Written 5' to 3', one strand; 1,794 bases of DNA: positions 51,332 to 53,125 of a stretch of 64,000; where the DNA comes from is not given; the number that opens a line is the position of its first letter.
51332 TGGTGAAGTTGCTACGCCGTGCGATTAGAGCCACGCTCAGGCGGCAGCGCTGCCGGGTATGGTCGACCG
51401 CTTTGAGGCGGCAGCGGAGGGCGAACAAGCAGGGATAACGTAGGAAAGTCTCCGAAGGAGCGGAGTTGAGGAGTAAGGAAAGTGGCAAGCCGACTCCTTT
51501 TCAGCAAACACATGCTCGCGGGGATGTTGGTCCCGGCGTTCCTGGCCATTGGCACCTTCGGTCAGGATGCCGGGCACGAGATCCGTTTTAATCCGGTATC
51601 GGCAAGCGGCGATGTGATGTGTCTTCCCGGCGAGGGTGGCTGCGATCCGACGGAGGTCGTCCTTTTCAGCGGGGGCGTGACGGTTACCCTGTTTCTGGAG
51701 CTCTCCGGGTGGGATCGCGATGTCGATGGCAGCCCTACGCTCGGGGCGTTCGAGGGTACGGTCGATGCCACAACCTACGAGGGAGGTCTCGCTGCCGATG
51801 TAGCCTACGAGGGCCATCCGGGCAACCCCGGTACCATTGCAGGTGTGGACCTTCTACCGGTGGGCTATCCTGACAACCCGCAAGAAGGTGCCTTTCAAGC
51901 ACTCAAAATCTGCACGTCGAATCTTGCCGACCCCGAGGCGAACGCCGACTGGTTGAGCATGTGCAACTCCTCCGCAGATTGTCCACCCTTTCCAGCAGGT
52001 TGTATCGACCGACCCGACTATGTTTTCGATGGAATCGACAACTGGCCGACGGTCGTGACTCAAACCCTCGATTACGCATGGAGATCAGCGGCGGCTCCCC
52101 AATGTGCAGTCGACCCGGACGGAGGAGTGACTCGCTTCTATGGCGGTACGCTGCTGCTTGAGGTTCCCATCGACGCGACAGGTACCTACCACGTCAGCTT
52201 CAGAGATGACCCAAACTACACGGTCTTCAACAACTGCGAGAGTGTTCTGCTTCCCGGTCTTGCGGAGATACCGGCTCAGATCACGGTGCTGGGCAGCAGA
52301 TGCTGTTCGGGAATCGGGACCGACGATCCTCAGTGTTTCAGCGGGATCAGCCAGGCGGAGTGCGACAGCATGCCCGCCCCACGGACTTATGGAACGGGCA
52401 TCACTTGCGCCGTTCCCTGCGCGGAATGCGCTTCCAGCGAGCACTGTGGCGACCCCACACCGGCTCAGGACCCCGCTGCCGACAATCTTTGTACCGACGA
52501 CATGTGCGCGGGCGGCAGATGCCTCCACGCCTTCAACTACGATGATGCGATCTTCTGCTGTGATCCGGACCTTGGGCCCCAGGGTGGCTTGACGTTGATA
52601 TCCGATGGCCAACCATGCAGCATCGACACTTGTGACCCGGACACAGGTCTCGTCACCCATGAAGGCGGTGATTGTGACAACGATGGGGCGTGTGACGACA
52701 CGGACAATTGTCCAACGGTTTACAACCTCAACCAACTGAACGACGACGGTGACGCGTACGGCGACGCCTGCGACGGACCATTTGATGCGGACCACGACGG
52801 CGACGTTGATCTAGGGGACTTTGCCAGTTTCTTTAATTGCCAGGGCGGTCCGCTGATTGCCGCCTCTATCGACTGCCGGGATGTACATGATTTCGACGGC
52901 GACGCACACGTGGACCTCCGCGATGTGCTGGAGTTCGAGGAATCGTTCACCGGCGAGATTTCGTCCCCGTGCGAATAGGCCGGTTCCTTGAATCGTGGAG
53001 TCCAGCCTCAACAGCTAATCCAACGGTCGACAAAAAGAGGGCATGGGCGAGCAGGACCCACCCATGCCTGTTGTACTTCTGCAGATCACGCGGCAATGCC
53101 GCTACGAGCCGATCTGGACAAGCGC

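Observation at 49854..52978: Tandem paralog pair of Cys-rich secreted proteins with a novel N-terminal domain plus disulfide-rich, TSP3 and dockerin-like modules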

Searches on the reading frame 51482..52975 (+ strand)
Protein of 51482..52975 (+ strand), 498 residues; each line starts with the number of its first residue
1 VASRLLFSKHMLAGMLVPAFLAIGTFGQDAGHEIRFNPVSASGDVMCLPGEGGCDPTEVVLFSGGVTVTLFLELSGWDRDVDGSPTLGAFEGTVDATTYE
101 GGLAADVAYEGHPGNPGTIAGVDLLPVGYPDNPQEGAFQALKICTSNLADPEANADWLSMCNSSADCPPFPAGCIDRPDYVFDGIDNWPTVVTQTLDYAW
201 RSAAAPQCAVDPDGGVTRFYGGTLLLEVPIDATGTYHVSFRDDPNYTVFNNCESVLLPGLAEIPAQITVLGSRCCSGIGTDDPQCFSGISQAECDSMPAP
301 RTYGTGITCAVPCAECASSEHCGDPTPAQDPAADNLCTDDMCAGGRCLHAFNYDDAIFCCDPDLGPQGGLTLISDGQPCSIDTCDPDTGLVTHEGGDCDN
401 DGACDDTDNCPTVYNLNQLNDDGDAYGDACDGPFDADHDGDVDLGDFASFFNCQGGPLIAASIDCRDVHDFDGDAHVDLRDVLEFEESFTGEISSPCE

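Call 4: search_protein_families(library=pfam, proteins=[window:51482-52975:+], max_evalue=1)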
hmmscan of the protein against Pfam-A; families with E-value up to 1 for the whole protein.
window:51482-52975:+ (498 aa): 2 families
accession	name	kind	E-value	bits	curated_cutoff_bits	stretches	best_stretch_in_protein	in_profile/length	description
PF00526.23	Dicty_CTDC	-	0.016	15.4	27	1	375-393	4-21/24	Dictyostelium (slime mold) repeat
PF13499.12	EF-hand_7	-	0.44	11.4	30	0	434-481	11-61/67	EF-hand domain pair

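Call 7: find_homologous_proteins(query=window:51482-52975:+)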
Query window:51482-52975:+ (498 aa): 20 proteins with E <= 0.001 among 8000 candidates.
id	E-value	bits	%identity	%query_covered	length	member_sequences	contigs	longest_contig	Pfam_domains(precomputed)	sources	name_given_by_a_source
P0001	0.0e+0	1169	100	100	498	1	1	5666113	-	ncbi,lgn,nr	ncbi:MAG: hypothetical protein JSU63_21285 [Phycisphaerales bacterium]|nr:MAG: hypothetical protein 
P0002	9.1e-170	584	55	100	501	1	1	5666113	-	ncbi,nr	ncbi:MAG: hypothetical protein JSU63_21280 [Phycisphaerales bacterium]|nr:MAG: hypothetical protein 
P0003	3.0e-161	556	53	99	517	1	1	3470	PF00526.24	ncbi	ncbi:MAG: hypothetical protein ACE5HE_14000 [Phycisphaerae bacterium]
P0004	2.0e-83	299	47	69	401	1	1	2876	-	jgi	jgi:hypothetical protein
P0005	1.6e-74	270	47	64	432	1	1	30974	PF18203.7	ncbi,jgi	ncbi:MAG: hypothetical protein ACYTFA_04885 [Planctomycetota bacterium]|jgi:hypothetical protein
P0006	3.5e-69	252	39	87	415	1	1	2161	-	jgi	-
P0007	3.6e-61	226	47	56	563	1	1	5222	PF14312.13,PF13948.12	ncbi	ncbi:MAG: DUF4215 domain-containing protein, partial [Planctomycetota bacterium]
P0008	1.0e-59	221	46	56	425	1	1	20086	PF18203.7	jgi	jgi:hypothetical protein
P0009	1.8e-59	220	46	56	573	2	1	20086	PF14312.13,PF13948.12,PF18203.7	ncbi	ncbi:MAG: IPTL-CTERM sorting domain-containing protein [Planctomycetota bacterium]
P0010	2.3e-57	213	42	67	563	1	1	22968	-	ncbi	-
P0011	1.5e-53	201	47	48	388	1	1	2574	-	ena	-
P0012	4.7e-52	196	49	38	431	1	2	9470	-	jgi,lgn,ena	-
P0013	2.4e-44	170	45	56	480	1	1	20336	PF18203.7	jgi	-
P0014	1.2e-29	122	43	38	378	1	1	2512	PF00526.24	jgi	-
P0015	4.4e-26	110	38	44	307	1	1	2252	-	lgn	-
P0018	6.9e-9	53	47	13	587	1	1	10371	PF02412.24,PF18884.6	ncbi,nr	ncbi:MAG TPA: thrombospondin type 3 repeat-containing protein, partial [Phycisphaerae bacterium]|nr:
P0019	1.8e-4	39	68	7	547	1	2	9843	PF02412.24,PF14602.13,PF00132.31,PF25087.2,PF07581.18,PF25084.2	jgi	jgi:acetyltransferase-like isoleucine patch superfamily enzyme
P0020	3.7e-4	38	39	17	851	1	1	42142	PF02412.24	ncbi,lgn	-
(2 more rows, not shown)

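Call 8: search_protein_families(library=ncbifam, proteins=[window:51482-52975:+], max_evalue=1)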
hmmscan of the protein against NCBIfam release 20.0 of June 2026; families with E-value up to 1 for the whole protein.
window:51482-52975:+ (498 aa): 2 families
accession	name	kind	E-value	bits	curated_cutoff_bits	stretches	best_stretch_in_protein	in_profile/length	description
NF047638.1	throspo3_MtsC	equivalog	1.9e-06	27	350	1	376-436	45-105/428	cell-cell cohesion MYXO-CTERM protein MtsC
NF045500.1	Omp28_seleno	equivalog_domain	0.00081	18.8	200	1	396-432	273-309/377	Omp28-related selenoprotein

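Call 9: search_solved_structures(query=window:51482-52975:+, max_evalue=1)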
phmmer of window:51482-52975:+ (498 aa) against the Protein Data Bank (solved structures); distinct sequences matched with E-value up to 1: 12.
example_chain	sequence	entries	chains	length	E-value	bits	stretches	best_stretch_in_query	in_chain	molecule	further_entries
1ux6_A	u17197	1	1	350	1.8e-06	30.3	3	397-443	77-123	THROMBOSPONDIN-1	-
3fby_A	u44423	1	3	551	2.9e-06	29.6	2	397-442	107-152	Cartilage oligomeric matrix protein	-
1yo8_A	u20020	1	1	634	0.00032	22.9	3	397-441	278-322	thrombospondin-2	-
2rhp_A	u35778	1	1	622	0.00034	22.8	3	397-443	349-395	Thrombospondin-2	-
9n8g_A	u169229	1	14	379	0.34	12.9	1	51-160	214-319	Flagellin A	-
1jfj_A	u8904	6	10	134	0.37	12.8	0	434-477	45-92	CALCIUM-BINDING PROTEIN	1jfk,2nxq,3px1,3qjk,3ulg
3ll8_B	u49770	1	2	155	0.41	12.6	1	434-489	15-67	Calcineurin subunit B type 1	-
2p6b_B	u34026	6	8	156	0.41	12.6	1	434-489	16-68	Calcineurin subunit B isoform 1 | Calcineurin subunit B type 1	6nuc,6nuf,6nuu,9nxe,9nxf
2m7n_A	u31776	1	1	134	0.42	12.5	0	434-485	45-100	Calcium-binding protein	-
1aui_B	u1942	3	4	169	0.46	12.4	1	434-489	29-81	SERINE/THREONINE PHOSPHATASE 2B | CALCINEURIN B SUBUNIT ISOFORM 1 | SERINE/THREONINE PHOSPHATASE B2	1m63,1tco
1mf8_B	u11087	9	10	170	0.46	12.4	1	434-489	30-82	CALCINEURIN B SUBUNIT ISOFORM 1 | Calcineurin subunit B type 1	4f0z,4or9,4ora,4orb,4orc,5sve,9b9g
7z3m_AAA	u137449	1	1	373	0.7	11.8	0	64-123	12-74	recombinase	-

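Call 16: search_protein_families(library=pfam, alignment_id=A1, max_evalue=0.1)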
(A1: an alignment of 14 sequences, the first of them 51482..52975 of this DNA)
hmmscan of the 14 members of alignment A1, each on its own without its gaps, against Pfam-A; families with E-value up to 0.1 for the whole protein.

A. member 1, window:51482-52975:+ (498 aa): 1 family
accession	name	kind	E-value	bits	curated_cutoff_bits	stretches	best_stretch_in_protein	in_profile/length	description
PF00526.23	Dicty_CTDC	-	0.016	15.4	27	1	375-393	4-21/24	Dictyostelium (slime mold) repeat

B. families by the number of members that match (of 14 scanned): 7 families
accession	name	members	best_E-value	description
PF18203.6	IPTL-CTERM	4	2.5e-07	IPTL-CTERM motif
PF00526.23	Dicty_CTDC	4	5.6e-06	Dictyostelium (slime mold) repeat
PF14312.12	FG-GAP_2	1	1e-18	FG-GAP repeat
PF13948.11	DUF4215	1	7.6e-14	Domain of unknown function (DUF4215)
PF02412.23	TSP_3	1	0.00029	Thrombospondin type 3 repeat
PF01493.24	GXGXG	1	0.0083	GXGXG motif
PF13405.12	EF-hand_6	1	0.09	EF-hand domain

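Call 50: find_related_loci(query=window:51482-52975:+, collection=genome_contigs, flank=8000)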
Query window:51482-52975:+ (498 aa) in genome_contigs; peptide patterns used: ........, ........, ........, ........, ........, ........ (x = any residue, [..] = any of these).
599 stretches matched a pattern (row limit reached: there are more); 9 encode a relative of the query (tblastn E <= 1e-3); 9 distinct loci.
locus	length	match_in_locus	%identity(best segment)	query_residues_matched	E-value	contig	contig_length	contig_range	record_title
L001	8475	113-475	49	375-496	1e-22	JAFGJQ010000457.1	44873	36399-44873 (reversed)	MAG: Phycisphaerae bacterium isolate Zod_Metabat.286 k87_12899665, whole genome shotgun sequence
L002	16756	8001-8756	37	255-498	2e-21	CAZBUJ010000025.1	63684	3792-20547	MAG TPA_asm: uncultured Phycisphaeraceae bacterium isolate SRP323688_co1_260 genome assembly, contig: NODE_891_length_63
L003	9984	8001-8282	50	397-490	3e-21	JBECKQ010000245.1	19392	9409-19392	MAG: Phycisphaerae bacterium isolate ETDI83 k127_1397137, whole genome shotgun sequence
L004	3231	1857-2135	57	397-489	7e-16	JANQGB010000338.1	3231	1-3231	MAG: Phycisphaerae bacterium isolate PL23b_bin.28 k99_2729260, whole genome shotgun sequence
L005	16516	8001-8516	41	337-498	2e-14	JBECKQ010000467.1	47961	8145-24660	MAG: Phycisphaerae bacterium isolate ETDI83 k127_2375168, whole genome shotgun sequence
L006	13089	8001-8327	47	366-466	2e-13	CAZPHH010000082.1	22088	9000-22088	MAG TPA_asm: uncultured Phycisphaeraceae bacterium isolate SRP241326_co4_311 genome assembly, contig: NODE_3222_length_2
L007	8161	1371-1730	56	375-496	9e-13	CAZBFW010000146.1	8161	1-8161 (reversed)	MAG TPA_asm: uncultured Phycisphaeraceae bacterium isolate binchicken_co43_71 genome assembly, contig: NODE_15524_length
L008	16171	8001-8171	46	433-489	4e-6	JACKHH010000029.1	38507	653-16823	MAG: Phycisphaerales bacterium isolate HK-STAS-PLAN-13 HK-STAS-PLAN-13_29, whole genome shotgun sequence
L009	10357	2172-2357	37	435-489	6e-6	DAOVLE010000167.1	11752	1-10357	MAG TPA_asm: Phycisphaerales bacterium isolate CSMAG_1437 CSMAG_1437_k141_2117365_length_11752_cov_19.9877, whole genome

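Call 52: search_protein_families(library=pfam, proteins=[L002:3855-8756:+, L003:2976-8294:+, L004:3-2141:+, L005:2406-8516:+, L006:5565-8429:+, L008:5622-8177:+, L009:354-2372:+], max_evalue=0.0001)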
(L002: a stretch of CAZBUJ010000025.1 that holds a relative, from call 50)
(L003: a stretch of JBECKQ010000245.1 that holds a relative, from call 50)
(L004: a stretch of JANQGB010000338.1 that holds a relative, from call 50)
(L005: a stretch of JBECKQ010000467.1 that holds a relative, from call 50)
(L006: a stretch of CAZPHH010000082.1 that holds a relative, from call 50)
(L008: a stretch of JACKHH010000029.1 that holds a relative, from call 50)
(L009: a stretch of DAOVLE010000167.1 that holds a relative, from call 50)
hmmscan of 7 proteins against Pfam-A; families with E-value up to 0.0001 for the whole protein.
L002:3855-8756:+ (1634 aa): 1 family
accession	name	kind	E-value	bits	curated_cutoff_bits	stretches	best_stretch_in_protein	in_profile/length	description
PF02415.23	Chlam_PMP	-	7.2e-06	26.2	20.6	0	415-429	2-17/19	Chlamydia polymorphic membrane protein (Chlamydia_PMP) repeat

L003:2976-8294:+ (1773 aa): 3 families
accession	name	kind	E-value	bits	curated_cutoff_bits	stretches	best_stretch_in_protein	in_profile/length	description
PF13540.12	RCC1_2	-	1.6e-49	164.9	22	6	228-255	3-30/30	Regulator of chromosome condensation (RCC1) repeat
PF25390.1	WD40_RLD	-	4.3e-37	128.7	150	1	66-296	29-332/363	RCC1-like domain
PF13229.12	Beta_helix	-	4.5e-25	88.6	25.9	4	1185-1313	48-158/158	Right handed beta helix region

L004:3-2141:+ (713 aa): 2 families
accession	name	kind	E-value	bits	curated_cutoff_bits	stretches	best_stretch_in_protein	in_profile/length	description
PF02412.23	TSP_3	-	4.9e-05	23.4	25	1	618-640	14-36/36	Thrombospondin type 3 repeat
PF07081.18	DUF1349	-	7e-05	23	32.4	1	479-582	39-142/179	Protein of unknown function (DUF1349)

L005:2406-8516:+ (2037 aa): 4 families
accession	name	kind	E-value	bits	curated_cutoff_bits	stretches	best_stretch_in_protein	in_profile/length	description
PF08757.17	CotH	-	1.8e-47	162.9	23.8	1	726-1070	1-322/322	CotH kinase protein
PF00932.25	LTD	-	2.9e-42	143.9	34.3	3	76-183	4-103/109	Lamin Tail Domain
PF13287.12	Fn3_assoc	-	1.6e-22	79.8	23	1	606-664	1-58/59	Fn3 associated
PF13290.12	CHB_HEX_C_1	-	1.9e-22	79.4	22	2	596-661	2-66/67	Chitobiase/beta-hexosaminidase C-terminal domain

L006:5565-8429:+ (955 aa): 3 families
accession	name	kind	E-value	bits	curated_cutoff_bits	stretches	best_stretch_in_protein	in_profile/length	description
PF16656.11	Pur_ac_phosph_N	-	2.9e-13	50.6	30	1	455-538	5-93/93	Purple acid Phosphatase, N-terminal domain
PF07081.18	DUF1349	-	1e-09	38.7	32.4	1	598-701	39-142/179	Protein of unknown function (DUF1349)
PF00041.27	fn3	-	1.3e-07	32.2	25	0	465-536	15-83/84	Fibronectin type III domain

L008:5622-8177:+ (852 aa): 3 families
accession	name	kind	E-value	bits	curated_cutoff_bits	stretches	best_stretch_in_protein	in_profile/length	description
PF00128.31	Alpha-amylase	-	6.1e-46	158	22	1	41-446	1-446/446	Alpha amylase, catalytic domain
PF16657.11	Malt_amylase_C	-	2.6e-07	31.1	27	1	446-532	1-75/75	Maltogenic Amylase, C-terminal domain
PF11941.14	DUF3459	-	8.3e-06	26.5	22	1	429-495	1-69/90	Domain of unknown function (DUF3459)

L009:354-2372:+ (673 aa): 0 families

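Call 69: find_encoding_contigs(protein=P0005, flank=10000, max_places=2)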
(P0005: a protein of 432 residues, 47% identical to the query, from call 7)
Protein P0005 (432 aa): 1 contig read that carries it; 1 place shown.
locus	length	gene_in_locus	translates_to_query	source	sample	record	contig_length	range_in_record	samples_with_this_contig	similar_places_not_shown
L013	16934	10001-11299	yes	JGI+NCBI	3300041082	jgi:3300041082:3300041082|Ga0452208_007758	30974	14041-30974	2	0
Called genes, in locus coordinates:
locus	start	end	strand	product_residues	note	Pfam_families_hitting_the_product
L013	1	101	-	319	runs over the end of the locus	PF01073:3Beta_HSD, PF01370:Epimerase, PF03721:UDPG_MGDP_dh_N (weak), PF13460:NAD_binding_10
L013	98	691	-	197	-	-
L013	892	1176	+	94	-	PF02604:PhdYeFM_antitox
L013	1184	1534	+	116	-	PF05016:ParE_toxin (weak)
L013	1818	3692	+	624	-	PF01134:GIDA, PF21680:GIDA_C_1st (weak), PF13932:SAM_GIDA_C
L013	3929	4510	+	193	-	PF12728:HTH_17, PF00072:Response_reg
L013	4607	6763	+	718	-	PF08668:HDOD, PF01966:HD, PF00512:HisKA, PF02518:HATPase_c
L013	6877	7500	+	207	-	PF00072:Response_reg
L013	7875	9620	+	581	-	PF00939:Na_sulph_symp, PF03600:CitMHS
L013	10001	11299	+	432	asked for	PF18203:IPTL-CTERM (weak)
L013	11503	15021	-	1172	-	-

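Call 78: search_protein_families(library=pfam, alignment_id=A5, max_evalue=1)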
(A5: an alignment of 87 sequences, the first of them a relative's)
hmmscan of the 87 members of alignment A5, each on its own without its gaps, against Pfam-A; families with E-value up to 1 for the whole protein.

A. member 1, P0001 (498 aa): 2 families
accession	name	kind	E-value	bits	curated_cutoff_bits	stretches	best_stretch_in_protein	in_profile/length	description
PF00526.23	Dicty_CTDC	-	0.016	15.4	27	1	375-393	4-21/24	Dictyostelium (slime mold) repeat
PF13499.12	EF-hand_7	-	0.44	11.4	30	0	434-481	11-61/67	EF-hand domain pair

B. families by the number of members that match (of 87 scanned): 30 families (the first 25 are shown)
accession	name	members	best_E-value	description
PF18203.6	IPTL-CTERM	24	2.5e-07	IPTL-CTERM motif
PF00526.23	Dicty_CTDC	18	1.3e-10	Dictyostelium (slime mold) repeat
PF02412.23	TSP_3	8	0.00025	Thrombospondin type 3 repeat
PF00404.24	Dockerin_1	6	2.7e-05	Dockerin type I domain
PF13405.12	EF-hand_6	4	0.09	EF-hand domain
PF00036.39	EF-hand_1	4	0.15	EF hand domain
PF13948.11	DUF4215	3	7.6e-14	Domain of unknown function (DUF4215)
PF23416.1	DUF7107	3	0.026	Domain of unknown function (DUF7107)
PF14312.12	FG-GAP_2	2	1e-18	FG-GAP repeat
PF00200.28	Disintegrin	2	1.2e-16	Disintegrin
PF13753.12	SWM_repeat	2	0.0012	Putative flagellar system-associated repeat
PF13517.12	FG-GAP_3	2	0.12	FG-GAP-like repeat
PF13499.12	EF-hand_7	2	0.44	EF-hand domain pair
PF00963.24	Cohesin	1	0.003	Cohesin domain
PF01493.24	GXGXG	1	0.0083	GXGXG motif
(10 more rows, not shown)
